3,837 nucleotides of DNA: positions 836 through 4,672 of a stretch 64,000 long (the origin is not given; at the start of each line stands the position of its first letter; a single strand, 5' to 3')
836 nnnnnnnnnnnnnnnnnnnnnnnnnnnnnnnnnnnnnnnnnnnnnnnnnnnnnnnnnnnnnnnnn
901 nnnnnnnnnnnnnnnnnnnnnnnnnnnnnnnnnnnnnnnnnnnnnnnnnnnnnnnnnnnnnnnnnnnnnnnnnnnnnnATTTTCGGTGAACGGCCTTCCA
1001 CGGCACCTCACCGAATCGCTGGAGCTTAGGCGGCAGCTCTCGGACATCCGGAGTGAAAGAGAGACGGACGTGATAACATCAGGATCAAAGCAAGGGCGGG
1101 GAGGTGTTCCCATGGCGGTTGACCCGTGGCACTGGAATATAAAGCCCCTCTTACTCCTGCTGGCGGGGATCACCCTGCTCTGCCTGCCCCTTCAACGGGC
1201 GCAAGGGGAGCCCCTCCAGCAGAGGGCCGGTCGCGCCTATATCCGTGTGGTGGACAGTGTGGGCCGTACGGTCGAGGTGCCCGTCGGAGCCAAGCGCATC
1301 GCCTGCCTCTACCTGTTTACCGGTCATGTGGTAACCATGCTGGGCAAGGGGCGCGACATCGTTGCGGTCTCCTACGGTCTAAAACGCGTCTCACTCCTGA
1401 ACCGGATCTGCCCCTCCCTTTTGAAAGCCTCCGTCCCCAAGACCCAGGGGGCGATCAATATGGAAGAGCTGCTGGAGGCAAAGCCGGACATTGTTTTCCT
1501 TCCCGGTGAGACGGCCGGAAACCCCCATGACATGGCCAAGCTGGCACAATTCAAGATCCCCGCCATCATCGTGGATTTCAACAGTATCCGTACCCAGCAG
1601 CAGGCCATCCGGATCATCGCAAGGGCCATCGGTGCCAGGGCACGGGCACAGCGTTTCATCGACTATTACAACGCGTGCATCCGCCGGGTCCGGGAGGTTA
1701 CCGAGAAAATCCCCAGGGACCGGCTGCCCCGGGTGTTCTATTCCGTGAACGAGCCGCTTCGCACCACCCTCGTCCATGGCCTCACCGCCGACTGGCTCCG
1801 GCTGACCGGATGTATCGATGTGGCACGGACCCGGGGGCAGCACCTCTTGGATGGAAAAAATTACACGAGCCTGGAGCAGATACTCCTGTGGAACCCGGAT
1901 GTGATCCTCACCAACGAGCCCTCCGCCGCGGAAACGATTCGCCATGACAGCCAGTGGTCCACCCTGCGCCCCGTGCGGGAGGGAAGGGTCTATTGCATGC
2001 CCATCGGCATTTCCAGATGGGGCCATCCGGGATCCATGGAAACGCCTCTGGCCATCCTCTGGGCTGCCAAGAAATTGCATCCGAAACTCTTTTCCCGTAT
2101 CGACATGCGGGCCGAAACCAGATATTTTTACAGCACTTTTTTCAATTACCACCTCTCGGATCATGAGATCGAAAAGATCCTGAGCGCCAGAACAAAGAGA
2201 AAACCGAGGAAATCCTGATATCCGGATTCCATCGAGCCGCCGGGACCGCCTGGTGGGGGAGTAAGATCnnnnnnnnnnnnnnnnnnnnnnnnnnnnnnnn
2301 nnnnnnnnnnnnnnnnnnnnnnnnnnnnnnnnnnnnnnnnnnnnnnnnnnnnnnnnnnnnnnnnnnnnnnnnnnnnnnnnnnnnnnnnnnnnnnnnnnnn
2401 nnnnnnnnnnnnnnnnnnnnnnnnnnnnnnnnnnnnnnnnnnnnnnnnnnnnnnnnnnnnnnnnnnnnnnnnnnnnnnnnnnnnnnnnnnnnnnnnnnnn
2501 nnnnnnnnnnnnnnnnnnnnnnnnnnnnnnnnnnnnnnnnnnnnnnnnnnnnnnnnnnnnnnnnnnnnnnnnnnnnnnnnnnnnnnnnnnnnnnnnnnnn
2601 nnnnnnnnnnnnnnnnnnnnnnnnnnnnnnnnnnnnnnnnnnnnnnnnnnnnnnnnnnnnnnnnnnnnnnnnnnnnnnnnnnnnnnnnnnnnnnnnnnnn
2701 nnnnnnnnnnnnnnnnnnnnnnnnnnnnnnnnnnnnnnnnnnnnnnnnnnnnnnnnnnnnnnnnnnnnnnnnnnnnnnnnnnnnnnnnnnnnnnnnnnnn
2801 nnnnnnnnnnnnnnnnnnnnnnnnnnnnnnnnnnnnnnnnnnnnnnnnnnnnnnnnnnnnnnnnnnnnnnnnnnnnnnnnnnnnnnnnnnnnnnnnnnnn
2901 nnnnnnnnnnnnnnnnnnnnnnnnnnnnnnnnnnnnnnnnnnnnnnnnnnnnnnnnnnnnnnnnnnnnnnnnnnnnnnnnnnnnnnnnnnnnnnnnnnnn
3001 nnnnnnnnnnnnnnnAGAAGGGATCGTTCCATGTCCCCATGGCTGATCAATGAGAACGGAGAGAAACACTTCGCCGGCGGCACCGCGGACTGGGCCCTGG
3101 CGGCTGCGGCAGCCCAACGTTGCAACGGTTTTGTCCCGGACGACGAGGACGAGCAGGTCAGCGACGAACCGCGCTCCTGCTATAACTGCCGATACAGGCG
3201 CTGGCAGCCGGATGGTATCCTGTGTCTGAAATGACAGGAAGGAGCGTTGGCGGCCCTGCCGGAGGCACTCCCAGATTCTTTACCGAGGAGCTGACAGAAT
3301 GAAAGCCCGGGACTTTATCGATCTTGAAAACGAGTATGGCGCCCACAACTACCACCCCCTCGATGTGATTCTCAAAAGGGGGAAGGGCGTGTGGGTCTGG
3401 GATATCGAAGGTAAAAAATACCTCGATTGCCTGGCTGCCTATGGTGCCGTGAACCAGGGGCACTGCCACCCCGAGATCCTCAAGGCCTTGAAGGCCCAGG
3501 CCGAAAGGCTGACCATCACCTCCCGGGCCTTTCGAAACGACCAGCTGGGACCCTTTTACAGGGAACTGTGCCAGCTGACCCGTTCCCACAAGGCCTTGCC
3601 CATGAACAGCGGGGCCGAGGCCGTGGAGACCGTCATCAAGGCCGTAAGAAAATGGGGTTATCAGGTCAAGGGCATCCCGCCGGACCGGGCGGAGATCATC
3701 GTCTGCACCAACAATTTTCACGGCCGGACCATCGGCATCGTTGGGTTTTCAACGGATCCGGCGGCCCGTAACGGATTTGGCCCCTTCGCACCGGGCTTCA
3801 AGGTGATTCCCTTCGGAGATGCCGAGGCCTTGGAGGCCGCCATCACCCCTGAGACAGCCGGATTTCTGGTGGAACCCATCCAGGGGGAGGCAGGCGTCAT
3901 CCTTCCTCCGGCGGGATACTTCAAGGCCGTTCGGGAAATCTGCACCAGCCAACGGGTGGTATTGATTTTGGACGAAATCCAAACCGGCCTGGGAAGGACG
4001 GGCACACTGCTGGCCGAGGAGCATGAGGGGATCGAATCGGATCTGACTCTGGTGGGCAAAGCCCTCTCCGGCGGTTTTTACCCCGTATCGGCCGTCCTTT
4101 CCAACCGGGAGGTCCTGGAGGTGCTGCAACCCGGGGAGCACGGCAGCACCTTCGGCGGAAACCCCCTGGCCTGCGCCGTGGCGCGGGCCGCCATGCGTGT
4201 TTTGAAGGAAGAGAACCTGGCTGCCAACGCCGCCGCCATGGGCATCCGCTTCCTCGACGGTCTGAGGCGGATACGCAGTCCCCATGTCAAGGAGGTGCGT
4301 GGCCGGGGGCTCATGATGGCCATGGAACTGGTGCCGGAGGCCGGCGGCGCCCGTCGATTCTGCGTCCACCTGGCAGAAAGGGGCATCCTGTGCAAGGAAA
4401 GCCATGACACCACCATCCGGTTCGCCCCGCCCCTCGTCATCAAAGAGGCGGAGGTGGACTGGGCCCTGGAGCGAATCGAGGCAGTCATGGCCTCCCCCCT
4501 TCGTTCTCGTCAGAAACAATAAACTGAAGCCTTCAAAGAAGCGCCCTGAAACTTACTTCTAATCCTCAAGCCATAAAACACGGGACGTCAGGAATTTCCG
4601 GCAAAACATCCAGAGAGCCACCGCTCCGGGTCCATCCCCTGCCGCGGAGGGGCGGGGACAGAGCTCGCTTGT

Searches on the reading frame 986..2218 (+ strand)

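Call 10: search_protein_families(library=pfam, proteins=[window:986-2218:+], max_evalue=0.001)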
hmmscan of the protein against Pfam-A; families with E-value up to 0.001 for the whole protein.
window:986-2218:+ (410 aa): 1 family
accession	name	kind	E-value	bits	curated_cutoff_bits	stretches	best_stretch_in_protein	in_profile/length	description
PF01497.23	Peripla_BP_2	-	2.7e-14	53.6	27.5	1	153-339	45-232/235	Periplasmic binding protein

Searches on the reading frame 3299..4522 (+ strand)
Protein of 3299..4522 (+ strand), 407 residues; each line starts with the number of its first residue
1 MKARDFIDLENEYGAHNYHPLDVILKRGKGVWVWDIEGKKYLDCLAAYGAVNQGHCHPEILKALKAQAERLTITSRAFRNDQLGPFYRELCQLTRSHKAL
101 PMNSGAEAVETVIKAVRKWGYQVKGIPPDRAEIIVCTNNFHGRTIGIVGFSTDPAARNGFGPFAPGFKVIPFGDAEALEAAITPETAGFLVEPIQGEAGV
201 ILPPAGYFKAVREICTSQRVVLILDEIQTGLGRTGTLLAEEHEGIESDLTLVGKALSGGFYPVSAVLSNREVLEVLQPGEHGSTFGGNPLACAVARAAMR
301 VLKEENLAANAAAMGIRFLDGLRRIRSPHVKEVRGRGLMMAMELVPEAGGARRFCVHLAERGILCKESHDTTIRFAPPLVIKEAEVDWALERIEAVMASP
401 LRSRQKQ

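Call 10: search_protein_families(library=pfam, proteins=[window:3299-4522:+], max_evalue=0.001)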
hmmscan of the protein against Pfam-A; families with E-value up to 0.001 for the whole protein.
window:3299-4522:+ (407 aa): 2 families
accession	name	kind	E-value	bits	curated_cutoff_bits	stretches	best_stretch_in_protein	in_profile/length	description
PF00202.27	Aminotran_3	-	6e-125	417.5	30.5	1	13-396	1-402/403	Aminotransferase class-III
PF00155.27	Aminotran_1_2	-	0.00069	19.3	19.7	1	174-392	129-360/361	Aminotransferase class I and II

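Call 50: search_protein_families(library=ncbifam, proteins=[window:3299-4522:+], max_evalue=1e-8)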
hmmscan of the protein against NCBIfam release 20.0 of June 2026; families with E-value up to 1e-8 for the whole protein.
window:3299-4522:+ (407 aa): 69 families (the best 25 are shown)
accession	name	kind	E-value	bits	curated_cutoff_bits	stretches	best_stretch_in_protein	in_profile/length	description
NF003145.0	PRK04073.1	equivalog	7.4e-169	561.4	656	1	2-397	3-395/396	ornithine--oxo-acid transaminase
TIGR01885.1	Orn_aminotrans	equivalog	3.6e-160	533.1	378.4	1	5-397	3-401/402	ornithine--oxo-acid transaminase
TIGR00707.1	argD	subfamily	5.7e-110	367.7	410.05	1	16-397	4-380/381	acetylornithine/succinylornithine family transaminase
NF002325.0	PRK01278.1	subfamily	1.3e-104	350.1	372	1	17-399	9-388/395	acetylornithine transaminase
NF002874.0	PRK03244.1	equivalog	1.7e-102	343.2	457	1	16-398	20-393/399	acetylornithine transaminase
NF003468.0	PRK05093.1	subfamily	1.4e-93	313.8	522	1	16-399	18-401/405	acetylornithine/succinyldiaminopimelate transaminase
NF042418.1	LysJ_Th_th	equivalog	2.9e-92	309.6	700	1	5-398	2-386/386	[LysW]-aminoadipate semialdehyde transaminase LysJ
TIGR03246.1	arg_catab_astC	subfamily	9.4e-90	301.4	609.95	1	13-397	9-393/397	acetylornithine/succinylornithine family transaminase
NF003397.0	PRK04612.1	equivalog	3.3e-86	289.7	735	1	12-398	13-402/408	acetylornithine transaminase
NF004426.0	PRK05769.1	equivalog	3.9e-86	289.6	552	1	2-397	16-437/441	acetyl ornithine aminotransferase family protein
NF053554.1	prodigi_MAP_PigE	equivalog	3e-83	280.6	850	1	18-356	397-739/837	prodigiosin MAP biosynthesis aminotransferase PigE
NF002797.0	PRK02936.1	equivalog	8.5e-83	278.2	496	1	17-399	7-379/385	acetylornithine transaminase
NF009047.0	PRK12381.1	subfamily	4.3e-81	272.8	630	1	12-398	12-398/406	bifunctional succinylornithine transaminase/acetylornithine transaminase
NF008570.0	PRK11522.1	equivalog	4.2e-80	269.6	612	1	32-399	80-456/464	putrescine aminotransferase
NF005993.0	PRK08117.1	subfamily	1.9e-77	260.7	574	2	179-398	200-428/433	aspartate aminotransferase family protein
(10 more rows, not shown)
